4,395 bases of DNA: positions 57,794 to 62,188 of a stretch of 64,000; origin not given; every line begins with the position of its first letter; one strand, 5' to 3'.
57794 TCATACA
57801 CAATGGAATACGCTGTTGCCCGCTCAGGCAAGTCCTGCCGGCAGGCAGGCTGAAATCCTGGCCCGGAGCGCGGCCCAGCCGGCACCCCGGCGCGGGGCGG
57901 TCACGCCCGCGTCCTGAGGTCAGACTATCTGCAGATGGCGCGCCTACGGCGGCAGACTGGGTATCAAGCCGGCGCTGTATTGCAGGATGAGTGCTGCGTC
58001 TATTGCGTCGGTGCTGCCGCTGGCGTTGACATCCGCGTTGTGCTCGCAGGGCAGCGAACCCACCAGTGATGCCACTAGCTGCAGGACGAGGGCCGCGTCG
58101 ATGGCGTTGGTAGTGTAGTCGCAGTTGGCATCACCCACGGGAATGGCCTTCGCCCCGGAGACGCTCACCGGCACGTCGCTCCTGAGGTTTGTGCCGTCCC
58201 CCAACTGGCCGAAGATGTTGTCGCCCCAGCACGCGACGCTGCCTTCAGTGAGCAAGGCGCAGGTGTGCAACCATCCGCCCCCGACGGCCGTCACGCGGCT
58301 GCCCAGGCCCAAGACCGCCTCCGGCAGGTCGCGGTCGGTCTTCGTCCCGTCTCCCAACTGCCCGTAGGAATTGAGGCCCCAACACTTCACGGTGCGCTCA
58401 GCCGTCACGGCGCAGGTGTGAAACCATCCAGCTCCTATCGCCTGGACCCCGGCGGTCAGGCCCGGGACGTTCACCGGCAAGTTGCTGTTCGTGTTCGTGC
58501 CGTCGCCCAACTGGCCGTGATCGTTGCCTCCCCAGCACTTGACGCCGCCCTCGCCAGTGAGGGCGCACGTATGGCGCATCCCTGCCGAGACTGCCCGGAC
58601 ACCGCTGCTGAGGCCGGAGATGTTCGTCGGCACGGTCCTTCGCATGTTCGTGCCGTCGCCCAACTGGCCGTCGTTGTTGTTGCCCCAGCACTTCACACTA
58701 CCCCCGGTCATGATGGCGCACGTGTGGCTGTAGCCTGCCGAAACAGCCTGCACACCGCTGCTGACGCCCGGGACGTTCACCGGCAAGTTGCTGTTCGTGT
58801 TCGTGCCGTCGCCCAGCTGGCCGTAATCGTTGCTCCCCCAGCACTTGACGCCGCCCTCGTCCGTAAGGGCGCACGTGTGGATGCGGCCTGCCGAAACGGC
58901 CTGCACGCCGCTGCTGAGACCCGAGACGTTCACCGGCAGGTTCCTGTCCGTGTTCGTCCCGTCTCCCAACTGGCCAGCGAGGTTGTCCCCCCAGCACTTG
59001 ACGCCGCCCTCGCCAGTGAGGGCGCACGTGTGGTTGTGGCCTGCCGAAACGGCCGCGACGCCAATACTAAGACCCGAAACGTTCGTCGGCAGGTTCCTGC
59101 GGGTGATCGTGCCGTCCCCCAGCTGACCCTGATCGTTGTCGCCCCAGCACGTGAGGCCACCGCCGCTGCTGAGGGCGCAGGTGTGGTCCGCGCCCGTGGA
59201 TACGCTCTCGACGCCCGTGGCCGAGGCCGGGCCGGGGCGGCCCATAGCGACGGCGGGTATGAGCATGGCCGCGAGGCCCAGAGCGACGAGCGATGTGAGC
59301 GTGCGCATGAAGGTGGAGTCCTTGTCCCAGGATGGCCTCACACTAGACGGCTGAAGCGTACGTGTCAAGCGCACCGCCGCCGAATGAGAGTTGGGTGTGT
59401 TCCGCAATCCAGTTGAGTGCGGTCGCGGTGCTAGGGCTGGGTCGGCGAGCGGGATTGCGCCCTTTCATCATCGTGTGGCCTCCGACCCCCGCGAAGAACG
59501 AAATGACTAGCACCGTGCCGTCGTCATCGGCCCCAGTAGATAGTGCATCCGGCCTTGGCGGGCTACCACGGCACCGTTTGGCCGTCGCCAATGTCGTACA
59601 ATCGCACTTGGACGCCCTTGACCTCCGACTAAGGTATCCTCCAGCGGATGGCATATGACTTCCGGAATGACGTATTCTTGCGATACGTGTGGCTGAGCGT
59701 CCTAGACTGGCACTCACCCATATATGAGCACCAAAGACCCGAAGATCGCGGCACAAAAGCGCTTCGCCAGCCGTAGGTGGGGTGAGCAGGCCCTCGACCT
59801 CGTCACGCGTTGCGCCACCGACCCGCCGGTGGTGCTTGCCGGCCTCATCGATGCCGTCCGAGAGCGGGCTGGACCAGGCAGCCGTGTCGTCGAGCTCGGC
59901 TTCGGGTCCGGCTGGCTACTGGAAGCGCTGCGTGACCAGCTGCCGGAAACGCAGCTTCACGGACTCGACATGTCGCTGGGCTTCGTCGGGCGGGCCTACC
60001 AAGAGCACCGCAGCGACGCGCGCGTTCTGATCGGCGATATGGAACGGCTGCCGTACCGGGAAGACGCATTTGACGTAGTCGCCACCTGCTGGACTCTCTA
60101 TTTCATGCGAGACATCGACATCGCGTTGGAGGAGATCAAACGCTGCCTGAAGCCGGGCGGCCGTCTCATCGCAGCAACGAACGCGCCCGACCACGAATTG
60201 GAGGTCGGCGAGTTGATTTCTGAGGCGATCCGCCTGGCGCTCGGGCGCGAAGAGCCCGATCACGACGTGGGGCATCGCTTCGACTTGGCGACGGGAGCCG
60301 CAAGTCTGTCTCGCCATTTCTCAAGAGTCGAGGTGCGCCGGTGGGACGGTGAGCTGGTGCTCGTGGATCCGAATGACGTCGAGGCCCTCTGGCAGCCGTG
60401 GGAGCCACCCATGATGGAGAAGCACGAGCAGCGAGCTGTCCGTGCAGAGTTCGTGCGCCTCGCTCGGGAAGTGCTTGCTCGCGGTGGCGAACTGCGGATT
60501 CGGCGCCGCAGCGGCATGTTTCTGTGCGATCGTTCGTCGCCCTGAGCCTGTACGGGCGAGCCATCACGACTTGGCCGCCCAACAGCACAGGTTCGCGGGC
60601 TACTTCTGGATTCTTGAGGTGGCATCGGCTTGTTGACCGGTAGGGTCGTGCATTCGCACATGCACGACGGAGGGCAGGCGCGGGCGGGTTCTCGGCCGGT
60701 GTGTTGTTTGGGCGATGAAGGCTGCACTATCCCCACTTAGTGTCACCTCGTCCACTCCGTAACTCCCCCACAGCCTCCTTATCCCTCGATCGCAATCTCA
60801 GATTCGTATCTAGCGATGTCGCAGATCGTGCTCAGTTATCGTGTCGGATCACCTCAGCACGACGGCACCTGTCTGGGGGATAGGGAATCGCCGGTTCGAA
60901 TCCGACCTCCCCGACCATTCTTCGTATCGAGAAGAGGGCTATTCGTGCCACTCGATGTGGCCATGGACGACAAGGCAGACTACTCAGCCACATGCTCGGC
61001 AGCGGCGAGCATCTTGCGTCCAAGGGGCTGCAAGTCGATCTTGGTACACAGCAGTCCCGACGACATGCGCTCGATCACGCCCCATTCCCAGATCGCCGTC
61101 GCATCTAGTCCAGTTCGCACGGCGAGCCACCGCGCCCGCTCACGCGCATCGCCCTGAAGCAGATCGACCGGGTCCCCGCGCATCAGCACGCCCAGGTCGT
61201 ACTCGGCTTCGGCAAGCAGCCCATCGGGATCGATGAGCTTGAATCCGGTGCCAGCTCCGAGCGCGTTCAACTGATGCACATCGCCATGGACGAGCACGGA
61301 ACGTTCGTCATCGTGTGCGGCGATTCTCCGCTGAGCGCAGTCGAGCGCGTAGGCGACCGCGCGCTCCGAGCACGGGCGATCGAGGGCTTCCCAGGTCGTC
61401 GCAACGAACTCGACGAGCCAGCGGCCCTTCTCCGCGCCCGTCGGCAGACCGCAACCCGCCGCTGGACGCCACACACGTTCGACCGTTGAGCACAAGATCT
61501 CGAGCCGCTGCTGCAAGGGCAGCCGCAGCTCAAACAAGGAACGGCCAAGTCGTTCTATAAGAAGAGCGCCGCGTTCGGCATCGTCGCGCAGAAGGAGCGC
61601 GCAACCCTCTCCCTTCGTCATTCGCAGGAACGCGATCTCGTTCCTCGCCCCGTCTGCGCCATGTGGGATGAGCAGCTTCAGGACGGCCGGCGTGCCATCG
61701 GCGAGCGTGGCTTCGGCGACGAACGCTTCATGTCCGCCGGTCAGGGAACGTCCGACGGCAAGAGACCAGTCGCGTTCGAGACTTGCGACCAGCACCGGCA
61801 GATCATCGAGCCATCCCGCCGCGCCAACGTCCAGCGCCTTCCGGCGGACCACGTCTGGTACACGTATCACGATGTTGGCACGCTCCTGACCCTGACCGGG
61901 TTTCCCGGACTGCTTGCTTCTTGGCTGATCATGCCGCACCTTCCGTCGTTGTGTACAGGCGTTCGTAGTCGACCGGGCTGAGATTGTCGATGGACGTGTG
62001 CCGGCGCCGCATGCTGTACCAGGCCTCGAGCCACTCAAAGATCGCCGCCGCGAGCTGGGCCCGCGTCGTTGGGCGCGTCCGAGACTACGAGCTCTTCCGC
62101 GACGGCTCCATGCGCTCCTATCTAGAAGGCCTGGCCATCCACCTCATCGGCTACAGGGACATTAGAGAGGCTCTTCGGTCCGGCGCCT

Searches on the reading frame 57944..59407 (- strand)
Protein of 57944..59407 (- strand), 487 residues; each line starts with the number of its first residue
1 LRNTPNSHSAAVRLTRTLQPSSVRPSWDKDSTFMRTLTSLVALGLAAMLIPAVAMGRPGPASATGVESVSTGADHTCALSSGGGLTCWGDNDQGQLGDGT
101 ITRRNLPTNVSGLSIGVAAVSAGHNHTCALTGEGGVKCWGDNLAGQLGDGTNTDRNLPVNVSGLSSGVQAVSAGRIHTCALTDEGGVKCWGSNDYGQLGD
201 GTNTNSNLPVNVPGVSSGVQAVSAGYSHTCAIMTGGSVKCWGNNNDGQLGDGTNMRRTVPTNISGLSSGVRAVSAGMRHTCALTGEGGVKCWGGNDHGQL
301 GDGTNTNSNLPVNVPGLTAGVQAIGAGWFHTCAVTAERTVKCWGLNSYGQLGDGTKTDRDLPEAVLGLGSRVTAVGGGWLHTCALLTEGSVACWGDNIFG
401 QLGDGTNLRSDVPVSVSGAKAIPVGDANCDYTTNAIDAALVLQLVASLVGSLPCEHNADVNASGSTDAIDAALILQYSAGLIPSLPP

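Call 78: search_protein_families(library=pfam, proteins=[window:57944-59407:-], max_evalue=0.0001)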
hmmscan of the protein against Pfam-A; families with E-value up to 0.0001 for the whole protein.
window:57944-59407:- (487 aa): 5 families
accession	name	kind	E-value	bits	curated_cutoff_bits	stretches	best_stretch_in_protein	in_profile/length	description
PF25390.1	WD40_RLD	-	6.3e-108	361.8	150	2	168-430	34-306/363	RCC1-like domain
PF13540.12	RCC1_2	-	3.8e-72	236.9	22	7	219-248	1-30/30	Regulator of chromosome condensation (RCC1) repeat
PF00415.24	RCC1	-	9.9e-72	237.8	21.7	6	185-232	2-50/50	Regulator of chromosome condensation (RCC1) repeat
PF25384.1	Alsin_RLD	-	2.6e-19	70.2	100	1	241-306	247-313/405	Alsin RCC1-like domain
PF00404.24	Dockerin_1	-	1.5e-06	28.7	22.9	1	425-477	2-55/57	Dockerin type I domain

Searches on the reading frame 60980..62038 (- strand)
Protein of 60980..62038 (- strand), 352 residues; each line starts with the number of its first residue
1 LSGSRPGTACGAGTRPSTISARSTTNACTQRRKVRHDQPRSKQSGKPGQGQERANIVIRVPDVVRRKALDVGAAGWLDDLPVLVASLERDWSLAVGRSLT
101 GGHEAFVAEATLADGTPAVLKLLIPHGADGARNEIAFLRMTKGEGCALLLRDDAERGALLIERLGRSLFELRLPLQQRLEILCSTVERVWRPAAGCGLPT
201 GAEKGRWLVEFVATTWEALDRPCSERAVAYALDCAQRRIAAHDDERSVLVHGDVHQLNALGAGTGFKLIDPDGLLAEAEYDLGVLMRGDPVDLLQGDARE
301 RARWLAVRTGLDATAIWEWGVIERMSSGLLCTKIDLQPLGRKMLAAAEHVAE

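Call 78: search_protein_families(library=pfam, proteins=[window:60980-62038:-], max_evalue=0.0001)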
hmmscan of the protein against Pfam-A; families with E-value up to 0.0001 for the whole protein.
window:60980-62038:- (352 aa): 1 family
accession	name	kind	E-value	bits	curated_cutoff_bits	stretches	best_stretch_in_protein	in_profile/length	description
PF04655.20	APH_6_hur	-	6.1e-19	68.8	27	1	97-300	8-214/252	Aminoglycoside/hydroxyurea antibiotic resistance kinase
